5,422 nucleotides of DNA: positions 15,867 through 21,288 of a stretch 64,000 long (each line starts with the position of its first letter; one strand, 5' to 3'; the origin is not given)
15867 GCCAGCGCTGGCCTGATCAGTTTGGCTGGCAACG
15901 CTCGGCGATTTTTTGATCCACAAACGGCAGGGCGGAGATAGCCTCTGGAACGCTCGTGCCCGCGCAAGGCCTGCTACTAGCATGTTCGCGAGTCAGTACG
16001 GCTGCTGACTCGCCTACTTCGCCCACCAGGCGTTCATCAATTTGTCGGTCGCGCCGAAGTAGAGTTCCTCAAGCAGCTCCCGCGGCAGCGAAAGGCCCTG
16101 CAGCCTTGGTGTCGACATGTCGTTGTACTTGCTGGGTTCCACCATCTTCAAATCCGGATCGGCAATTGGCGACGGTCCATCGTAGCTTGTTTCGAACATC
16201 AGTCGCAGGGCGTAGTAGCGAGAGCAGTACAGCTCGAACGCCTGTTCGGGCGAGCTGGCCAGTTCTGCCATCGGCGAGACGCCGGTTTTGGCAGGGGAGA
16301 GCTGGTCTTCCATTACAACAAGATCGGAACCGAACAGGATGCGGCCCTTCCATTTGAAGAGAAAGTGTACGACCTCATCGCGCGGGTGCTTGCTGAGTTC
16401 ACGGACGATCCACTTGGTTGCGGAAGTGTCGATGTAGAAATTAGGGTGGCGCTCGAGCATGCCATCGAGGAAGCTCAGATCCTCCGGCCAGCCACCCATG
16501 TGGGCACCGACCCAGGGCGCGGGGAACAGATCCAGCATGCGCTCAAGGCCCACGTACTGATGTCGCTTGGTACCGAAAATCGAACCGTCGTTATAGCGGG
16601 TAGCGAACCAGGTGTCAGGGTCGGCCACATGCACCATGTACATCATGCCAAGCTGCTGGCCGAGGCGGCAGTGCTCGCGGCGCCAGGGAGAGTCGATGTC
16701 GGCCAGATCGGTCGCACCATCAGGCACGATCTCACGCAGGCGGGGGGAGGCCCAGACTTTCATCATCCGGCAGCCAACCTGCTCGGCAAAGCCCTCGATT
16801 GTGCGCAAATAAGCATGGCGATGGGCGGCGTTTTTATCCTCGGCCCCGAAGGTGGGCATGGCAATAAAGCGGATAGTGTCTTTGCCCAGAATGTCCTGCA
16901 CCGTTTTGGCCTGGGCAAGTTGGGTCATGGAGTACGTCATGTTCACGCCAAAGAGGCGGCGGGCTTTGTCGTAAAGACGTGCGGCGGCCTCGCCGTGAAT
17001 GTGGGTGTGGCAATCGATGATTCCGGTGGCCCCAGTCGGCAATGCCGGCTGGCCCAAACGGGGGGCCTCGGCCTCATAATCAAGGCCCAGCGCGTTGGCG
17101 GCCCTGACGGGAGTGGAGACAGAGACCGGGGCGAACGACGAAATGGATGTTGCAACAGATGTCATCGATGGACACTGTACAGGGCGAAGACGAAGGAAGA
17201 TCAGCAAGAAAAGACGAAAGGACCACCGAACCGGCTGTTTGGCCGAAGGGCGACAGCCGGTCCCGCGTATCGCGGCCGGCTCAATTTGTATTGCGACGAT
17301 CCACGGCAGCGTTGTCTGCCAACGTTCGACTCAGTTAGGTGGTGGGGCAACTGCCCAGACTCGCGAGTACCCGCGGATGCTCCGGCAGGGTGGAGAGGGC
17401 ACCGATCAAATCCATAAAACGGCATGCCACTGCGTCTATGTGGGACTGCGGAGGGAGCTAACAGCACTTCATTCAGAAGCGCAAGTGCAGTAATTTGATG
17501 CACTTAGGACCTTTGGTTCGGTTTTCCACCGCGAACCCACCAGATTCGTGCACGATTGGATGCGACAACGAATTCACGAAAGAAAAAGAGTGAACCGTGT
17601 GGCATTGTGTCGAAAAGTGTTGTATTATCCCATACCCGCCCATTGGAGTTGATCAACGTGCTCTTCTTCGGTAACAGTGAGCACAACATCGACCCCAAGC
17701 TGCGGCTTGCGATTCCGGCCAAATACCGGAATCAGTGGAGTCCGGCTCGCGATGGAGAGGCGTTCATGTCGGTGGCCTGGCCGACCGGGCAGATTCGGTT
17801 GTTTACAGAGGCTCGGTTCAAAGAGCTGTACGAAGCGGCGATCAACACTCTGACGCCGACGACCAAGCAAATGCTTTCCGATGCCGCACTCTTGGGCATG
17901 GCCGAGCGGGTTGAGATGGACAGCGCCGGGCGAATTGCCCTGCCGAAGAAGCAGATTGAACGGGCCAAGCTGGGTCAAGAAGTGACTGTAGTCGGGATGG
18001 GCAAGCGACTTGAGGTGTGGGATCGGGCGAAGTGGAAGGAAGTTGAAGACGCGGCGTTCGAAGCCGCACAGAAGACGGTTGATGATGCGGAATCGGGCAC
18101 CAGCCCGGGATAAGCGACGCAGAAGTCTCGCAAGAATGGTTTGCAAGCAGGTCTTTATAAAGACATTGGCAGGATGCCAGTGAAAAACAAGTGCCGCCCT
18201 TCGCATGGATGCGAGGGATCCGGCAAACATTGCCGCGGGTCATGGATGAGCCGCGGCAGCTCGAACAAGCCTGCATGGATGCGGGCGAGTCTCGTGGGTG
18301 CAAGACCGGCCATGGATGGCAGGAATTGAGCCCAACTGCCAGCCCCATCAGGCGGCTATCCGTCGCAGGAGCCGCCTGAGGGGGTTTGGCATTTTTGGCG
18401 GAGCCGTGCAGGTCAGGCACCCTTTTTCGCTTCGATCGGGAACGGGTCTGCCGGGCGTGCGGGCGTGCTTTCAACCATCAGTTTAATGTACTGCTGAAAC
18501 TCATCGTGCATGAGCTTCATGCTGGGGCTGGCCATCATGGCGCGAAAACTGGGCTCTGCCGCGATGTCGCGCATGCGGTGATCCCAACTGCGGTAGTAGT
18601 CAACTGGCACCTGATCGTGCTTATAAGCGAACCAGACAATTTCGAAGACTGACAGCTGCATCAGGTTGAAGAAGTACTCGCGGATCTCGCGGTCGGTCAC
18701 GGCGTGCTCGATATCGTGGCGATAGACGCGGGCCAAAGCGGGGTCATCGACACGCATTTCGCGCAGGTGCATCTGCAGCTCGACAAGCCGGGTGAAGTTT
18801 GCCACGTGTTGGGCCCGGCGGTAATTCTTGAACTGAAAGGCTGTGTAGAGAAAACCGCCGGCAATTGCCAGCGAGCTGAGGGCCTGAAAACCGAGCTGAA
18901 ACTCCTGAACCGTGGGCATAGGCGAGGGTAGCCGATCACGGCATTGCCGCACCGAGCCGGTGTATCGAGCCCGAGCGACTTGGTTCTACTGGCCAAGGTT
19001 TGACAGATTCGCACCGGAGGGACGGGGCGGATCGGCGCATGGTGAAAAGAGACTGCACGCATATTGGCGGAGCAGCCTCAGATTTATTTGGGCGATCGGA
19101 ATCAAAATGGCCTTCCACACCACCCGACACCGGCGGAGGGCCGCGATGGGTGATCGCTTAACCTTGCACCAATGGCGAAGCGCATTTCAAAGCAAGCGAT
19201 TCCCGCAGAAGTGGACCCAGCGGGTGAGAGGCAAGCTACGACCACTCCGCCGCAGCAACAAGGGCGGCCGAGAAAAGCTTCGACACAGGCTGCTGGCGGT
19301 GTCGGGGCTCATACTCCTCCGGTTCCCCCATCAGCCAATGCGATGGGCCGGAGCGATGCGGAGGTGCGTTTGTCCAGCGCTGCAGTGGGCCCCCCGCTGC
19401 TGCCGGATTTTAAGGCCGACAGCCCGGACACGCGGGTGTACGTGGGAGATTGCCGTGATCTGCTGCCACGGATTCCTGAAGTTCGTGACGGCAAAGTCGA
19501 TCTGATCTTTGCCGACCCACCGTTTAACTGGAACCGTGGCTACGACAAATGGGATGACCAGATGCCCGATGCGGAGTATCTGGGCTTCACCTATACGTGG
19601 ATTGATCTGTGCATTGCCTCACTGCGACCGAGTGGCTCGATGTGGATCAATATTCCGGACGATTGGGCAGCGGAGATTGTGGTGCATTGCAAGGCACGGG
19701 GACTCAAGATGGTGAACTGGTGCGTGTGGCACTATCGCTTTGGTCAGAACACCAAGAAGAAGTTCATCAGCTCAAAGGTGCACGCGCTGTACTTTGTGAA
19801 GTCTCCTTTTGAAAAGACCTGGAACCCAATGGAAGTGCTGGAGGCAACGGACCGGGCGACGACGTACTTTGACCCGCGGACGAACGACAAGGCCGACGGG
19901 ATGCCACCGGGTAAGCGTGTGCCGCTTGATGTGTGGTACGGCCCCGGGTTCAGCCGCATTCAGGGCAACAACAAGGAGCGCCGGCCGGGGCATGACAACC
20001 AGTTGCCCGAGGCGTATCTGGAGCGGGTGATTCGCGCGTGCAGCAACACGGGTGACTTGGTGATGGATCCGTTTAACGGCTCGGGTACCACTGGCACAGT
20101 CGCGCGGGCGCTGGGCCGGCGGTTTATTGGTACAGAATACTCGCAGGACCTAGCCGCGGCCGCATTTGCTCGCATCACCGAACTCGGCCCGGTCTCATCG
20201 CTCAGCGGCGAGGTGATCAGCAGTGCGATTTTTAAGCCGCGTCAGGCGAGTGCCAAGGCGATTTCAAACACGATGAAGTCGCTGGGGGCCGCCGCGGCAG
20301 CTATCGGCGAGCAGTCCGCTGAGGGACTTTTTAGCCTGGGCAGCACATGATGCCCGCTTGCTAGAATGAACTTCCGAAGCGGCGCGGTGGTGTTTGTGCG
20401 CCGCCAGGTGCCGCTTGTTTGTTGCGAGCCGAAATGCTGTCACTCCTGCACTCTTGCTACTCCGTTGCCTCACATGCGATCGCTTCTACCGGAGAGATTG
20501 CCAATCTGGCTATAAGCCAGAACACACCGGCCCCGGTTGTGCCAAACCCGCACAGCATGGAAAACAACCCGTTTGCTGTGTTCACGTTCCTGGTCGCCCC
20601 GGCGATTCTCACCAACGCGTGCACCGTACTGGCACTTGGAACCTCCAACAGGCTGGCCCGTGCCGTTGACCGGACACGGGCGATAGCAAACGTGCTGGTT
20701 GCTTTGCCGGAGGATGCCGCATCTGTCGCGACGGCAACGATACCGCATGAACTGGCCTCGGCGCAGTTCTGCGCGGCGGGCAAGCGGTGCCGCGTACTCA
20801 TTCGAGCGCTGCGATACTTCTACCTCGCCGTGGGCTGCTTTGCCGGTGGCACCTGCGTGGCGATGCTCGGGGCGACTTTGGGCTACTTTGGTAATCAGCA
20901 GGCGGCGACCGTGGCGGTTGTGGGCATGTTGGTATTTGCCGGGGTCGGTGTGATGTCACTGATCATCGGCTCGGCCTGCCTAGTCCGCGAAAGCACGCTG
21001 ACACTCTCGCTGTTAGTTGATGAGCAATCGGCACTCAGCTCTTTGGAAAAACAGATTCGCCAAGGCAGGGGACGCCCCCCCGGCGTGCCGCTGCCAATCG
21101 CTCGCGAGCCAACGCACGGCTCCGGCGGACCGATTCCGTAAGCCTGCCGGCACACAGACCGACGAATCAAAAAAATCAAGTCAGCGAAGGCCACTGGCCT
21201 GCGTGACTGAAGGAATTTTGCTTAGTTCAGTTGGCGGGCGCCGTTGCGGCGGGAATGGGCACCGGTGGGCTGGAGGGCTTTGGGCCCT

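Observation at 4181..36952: Six genes carry the same Cys-bracketed, double EF-hand/dockerin-like C-terminal module ending exactly in Gly-Cys-stop: candidate surface-anchoring system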

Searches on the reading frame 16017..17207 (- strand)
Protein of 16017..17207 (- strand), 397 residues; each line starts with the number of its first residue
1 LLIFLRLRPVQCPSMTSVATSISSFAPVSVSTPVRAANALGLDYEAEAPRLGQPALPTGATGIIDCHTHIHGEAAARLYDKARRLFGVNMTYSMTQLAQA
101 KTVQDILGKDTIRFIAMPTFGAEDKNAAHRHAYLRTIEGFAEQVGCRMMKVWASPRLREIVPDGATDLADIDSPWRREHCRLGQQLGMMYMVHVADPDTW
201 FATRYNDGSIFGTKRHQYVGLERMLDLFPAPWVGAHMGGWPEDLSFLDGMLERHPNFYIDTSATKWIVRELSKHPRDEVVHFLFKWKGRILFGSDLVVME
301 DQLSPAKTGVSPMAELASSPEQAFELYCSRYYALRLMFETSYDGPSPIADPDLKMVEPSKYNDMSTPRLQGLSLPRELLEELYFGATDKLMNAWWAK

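Call 22: search_protein_families(library=pfam, proteins=[window:16017-17207:-], max_evalue=0.001)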
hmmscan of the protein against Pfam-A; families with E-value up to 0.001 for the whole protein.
window:16017-17207:- (397 aa): 1 family
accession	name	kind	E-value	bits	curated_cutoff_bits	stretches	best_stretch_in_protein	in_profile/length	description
PF04909.20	Amidohydro_2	-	8.9e-06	26.1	26.4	1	185-305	136-256/289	Amidohydrolase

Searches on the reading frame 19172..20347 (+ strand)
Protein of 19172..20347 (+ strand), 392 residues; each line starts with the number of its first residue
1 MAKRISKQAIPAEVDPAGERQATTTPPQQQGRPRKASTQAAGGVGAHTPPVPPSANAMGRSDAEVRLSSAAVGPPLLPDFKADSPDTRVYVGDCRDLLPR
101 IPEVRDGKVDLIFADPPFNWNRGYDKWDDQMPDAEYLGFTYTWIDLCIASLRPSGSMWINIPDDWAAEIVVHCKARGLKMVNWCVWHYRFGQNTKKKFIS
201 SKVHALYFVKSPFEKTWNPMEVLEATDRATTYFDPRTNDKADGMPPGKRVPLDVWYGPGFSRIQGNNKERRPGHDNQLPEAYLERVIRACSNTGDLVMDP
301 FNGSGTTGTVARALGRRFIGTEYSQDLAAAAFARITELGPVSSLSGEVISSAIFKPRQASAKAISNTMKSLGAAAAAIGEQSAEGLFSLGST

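Call 22: search_protein_families(library=pfam, proteins=[window:19172-20347:+], max_evalue=0.001)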
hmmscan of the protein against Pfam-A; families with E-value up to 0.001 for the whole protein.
window:19172-20347:+ (392 aa): 1 family
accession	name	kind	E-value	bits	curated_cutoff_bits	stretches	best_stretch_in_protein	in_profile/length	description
PF01555.25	N6_N4_Mtase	-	2.1e-44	152.5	26.7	1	109-330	1-218/221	DNA methylase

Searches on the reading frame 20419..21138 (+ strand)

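Call 37: search_protein_families(library=pfam, proteins=[window:20419-21138:+], max_evalue=0.001)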
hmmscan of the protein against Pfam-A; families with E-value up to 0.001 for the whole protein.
window:20419-21138:+ (240 aa): 1 family
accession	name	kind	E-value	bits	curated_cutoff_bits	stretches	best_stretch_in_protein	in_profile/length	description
PF11026.13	DUF2721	-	1.5e-10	41.5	28.3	1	58-197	1-125/129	Protein of unknown function (DUF2721)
